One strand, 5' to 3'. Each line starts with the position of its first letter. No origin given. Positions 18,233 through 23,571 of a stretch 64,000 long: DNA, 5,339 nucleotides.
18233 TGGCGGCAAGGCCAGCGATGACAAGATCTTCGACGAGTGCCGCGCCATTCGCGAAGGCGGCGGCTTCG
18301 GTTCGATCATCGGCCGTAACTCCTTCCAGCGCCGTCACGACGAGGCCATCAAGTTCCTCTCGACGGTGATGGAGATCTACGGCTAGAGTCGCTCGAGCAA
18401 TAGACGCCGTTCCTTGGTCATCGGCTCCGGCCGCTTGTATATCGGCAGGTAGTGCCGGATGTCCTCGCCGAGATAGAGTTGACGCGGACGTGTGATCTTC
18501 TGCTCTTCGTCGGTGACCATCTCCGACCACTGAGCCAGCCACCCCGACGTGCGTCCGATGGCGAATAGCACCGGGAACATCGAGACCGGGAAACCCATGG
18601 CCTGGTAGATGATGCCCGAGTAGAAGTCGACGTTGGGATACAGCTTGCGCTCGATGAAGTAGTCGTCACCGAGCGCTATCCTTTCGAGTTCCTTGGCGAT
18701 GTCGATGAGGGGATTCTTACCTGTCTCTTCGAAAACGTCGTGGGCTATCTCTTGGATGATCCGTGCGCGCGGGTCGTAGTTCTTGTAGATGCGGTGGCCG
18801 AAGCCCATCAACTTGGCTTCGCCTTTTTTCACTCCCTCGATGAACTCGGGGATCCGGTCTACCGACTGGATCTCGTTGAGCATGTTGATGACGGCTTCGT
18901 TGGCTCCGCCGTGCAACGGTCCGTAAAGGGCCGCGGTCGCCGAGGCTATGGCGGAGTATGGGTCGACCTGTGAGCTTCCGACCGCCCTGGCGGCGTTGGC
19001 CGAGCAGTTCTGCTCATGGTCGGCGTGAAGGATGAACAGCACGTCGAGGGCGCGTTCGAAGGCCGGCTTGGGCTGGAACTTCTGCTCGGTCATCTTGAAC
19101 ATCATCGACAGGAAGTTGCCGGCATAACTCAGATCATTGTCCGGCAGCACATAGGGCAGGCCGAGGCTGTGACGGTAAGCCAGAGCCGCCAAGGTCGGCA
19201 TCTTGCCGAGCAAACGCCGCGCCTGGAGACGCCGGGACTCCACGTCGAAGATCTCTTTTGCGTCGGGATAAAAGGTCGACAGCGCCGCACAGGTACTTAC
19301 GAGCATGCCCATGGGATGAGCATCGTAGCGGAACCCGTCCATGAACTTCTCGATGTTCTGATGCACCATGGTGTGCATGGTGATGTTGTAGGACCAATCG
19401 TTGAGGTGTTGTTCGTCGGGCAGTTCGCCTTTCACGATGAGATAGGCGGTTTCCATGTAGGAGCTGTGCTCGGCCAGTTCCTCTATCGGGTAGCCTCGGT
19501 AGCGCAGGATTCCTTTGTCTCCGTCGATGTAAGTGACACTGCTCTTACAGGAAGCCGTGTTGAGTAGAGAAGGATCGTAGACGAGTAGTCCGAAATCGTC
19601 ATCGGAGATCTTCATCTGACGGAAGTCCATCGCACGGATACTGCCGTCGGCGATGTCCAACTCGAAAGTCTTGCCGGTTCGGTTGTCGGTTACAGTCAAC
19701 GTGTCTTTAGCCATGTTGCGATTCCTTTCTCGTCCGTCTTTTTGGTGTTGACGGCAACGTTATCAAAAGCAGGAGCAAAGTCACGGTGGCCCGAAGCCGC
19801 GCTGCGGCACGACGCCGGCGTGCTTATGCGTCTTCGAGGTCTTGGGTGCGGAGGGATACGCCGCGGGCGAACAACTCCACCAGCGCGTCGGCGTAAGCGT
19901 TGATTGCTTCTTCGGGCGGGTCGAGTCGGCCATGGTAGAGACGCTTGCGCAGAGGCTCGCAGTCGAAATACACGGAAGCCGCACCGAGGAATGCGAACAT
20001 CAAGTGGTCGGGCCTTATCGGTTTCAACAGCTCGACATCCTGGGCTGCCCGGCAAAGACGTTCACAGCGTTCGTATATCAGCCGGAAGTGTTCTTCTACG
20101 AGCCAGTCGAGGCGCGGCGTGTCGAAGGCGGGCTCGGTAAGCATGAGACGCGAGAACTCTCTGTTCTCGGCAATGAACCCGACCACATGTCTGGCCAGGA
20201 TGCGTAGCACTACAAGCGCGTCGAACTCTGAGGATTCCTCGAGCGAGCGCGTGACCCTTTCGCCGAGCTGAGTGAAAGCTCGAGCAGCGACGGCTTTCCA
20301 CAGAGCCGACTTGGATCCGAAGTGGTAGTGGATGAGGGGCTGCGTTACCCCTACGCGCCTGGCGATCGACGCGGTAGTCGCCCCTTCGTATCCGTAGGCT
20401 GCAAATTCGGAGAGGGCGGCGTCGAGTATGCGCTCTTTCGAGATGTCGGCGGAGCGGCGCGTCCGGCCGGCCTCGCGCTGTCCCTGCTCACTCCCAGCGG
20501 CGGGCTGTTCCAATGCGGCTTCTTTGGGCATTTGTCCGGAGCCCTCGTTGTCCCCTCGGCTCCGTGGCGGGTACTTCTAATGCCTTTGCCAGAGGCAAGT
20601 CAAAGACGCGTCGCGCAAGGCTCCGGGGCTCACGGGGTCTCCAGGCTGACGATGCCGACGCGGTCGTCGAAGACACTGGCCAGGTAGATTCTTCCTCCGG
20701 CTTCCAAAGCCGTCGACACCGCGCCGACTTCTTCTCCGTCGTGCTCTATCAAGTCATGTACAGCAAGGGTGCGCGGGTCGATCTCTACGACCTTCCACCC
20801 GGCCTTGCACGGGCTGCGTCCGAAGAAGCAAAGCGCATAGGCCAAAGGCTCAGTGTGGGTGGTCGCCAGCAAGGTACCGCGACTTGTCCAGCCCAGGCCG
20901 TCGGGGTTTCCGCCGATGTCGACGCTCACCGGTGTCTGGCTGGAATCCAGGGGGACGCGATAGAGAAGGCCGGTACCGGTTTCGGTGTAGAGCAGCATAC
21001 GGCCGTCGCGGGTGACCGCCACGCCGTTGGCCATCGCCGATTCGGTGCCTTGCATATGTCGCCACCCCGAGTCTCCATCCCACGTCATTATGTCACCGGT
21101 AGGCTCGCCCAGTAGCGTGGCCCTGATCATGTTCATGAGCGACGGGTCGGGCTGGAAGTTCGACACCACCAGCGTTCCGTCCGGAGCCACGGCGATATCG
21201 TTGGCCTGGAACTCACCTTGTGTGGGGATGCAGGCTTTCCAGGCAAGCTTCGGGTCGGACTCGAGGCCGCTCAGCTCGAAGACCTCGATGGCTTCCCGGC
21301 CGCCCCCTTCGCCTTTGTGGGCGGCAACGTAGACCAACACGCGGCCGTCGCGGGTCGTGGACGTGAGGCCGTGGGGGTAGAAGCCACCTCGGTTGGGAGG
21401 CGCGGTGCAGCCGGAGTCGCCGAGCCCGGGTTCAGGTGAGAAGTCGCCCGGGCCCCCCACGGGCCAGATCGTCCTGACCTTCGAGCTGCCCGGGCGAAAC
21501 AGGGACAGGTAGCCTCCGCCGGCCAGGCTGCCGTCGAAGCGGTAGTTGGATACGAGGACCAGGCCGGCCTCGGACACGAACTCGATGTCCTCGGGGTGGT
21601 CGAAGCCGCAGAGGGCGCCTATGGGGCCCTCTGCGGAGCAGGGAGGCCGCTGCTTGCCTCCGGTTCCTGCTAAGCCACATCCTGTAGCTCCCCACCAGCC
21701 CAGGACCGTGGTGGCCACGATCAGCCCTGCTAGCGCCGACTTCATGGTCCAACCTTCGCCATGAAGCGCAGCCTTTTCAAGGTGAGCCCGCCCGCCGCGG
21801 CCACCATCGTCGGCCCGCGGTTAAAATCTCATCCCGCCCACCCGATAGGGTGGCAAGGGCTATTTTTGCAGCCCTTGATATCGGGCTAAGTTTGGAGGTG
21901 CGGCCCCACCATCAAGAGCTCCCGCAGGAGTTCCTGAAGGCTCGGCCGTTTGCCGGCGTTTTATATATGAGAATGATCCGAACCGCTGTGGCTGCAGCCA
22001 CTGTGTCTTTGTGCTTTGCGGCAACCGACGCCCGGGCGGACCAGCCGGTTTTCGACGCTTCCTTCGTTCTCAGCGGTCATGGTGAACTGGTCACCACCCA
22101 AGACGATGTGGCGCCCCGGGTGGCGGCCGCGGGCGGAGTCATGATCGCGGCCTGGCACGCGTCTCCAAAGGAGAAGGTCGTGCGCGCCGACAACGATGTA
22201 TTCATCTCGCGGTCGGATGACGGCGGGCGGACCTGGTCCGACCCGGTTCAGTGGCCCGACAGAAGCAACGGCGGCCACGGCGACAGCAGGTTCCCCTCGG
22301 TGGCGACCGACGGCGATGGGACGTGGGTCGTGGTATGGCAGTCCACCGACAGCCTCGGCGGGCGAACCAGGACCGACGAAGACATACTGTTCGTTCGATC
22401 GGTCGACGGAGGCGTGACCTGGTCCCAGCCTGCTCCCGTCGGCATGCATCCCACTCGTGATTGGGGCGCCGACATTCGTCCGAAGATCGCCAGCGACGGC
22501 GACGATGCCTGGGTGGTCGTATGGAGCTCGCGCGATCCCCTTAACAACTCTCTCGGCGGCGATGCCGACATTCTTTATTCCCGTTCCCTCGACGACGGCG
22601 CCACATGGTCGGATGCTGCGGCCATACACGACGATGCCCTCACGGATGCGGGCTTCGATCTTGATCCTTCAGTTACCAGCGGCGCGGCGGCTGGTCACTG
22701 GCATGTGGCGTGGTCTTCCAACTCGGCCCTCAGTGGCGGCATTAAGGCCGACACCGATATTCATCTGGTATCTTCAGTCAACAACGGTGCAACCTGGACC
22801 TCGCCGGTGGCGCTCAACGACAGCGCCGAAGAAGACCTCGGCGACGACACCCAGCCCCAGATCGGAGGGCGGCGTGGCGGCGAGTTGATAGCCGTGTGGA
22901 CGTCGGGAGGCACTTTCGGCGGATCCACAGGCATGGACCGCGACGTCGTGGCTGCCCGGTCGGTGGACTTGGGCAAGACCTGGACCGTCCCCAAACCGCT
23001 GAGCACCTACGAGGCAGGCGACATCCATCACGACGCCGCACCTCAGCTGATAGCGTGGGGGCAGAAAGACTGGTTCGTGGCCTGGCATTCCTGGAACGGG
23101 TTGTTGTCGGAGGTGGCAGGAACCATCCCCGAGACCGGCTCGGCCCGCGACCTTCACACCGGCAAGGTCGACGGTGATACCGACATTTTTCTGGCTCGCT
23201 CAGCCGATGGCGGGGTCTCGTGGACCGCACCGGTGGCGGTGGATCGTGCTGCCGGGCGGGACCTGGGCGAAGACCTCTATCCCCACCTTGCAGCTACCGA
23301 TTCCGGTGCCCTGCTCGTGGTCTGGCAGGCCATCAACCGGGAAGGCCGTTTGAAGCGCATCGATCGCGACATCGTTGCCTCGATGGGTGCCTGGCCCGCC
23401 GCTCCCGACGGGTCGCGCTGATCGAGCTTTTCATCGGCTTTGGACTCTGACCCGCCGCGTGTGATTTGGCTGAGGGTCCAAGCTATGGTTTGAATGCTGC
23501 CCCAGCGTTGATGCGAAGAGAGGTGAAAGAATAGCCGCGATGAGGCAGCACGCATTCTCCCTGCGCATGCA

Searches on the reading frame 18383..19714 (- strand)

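Call 15: search_protein_families(library=pfam, proteins=[window:18383-19714:-], max_evalue=0.001)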
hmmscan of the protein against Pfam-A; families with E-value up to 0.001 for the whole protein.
window:18383-19714:- (443 aa): 1 family
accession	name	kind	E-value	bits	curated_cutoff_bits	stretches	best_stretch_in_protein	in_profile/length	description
PF00285.26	Citrate_synt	-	1.4e-136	455.6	27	1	51-411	3-357/357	Citrate synthase, C-terminal domain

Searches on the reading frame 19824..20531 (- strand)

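Call 15: search_protein_families(library=pfam, proteins=[window:19824-20531:-], max_evalue=0.001)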
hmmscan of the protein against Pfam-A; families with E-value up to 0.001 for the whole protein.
window:19824-20531:- (235 aa): 1 family
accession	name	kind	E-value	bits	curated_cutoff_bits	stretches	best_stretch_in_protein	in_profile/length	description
PF00440.29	TetR_N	-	3.8e-15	55.8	24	1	35-81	1-47/47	Bacterial regulatory proteins, tetR family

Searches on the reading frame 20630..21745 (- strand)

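Call 15: search_protein_families(library=pfam, proteins=[window:20630-21745:-], max_evalue=0.001)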
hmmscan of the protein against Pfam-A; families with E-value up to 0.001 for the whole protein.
window:20630-21745:- (371 aa): 2 families
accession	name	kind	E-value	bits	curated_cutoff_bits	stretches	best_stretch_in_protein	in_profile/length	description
PF08450.18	SGL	-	1.2e-08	35.3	26.3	1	175-293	82-198/246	SMP-30/Gluconolactonase/LRE-like region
PF03088.22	Str_synth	-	0.00032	21.2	25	1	182-258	1-78/89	Strictosidine synthase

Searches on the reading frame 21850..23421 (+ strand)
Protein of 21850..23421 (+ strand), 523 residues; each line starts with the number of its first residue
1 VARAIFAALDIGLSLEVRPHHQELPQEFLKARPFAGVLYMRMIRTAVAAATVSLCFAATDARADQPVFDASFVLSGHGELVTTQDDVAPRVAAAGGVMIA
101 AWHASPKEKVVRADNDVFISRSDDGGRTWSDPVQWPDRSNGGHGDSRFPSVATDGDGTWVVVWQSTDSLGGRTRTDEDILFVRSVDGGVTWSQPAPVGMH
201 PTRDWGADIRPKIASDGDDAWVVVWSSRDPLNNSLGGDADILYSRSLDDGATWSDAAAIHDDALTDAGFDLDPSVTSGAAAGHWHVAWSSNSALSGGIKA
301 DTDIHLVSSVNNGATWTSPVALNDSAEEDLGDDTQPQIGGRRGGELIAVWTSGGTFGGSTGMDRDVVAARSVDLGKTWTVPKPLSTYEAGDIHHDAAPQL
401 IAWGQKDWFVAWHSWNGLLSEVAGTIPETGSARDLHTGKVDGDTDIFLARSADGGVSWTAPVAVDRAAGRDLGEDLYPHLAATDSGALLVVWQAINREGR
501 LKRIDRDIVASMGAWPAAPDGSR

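Call 3: search_protein_families(library=pfam, proteins=[window:21850-23421:+], max_evalue=0.1)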
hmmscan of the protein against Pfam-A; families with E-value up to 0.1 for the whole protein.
window:21850-23421:+ (523 aa): 5 families
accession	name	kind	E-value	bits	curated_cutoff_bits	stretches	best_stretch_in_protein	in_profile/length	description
PF13088.12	BNR_2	-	1.7e-12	47.7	31.4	2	98-200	3-103/277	BNR repeat-like domain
PF02012.26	BNR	-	7.1e-09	34.8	27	0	121-130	2-11/12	BNR/Asp-box repeat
PF21471.3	Reelin_subrepeat-B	-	1e-06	28.9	27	0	172-193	53-74/127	Reelin subrepeat B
PF13859.12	BNR_3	-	1.6e-05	24.9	27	1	89-198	2-109/308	BNR repeat-like domain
PF15892.11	BNR_4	-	0.00012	22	27.3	0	120-193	124-195/272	BNR repeat-containing family member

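Call 4: search_protein_families(library=ncbifam, proteins=[window:21850-23421:+], max_evalue=0.1)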
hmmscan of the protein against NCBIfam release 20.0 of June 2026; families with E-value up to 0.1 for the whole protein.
window:21850-23421:+ (523 aa): 2 families
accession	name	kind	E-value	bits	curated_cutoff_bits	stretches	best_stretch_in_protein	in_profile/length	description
NF040591.1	choice_anch_O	subfamily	1.1e-09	37.6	125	1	89-260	508-636/670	choice-of-anchor O protein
NF047818.1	LIC11996_lipo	equivalog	0.036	13.2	350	0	238-319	340-419/422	LIC11996 family lipoprotein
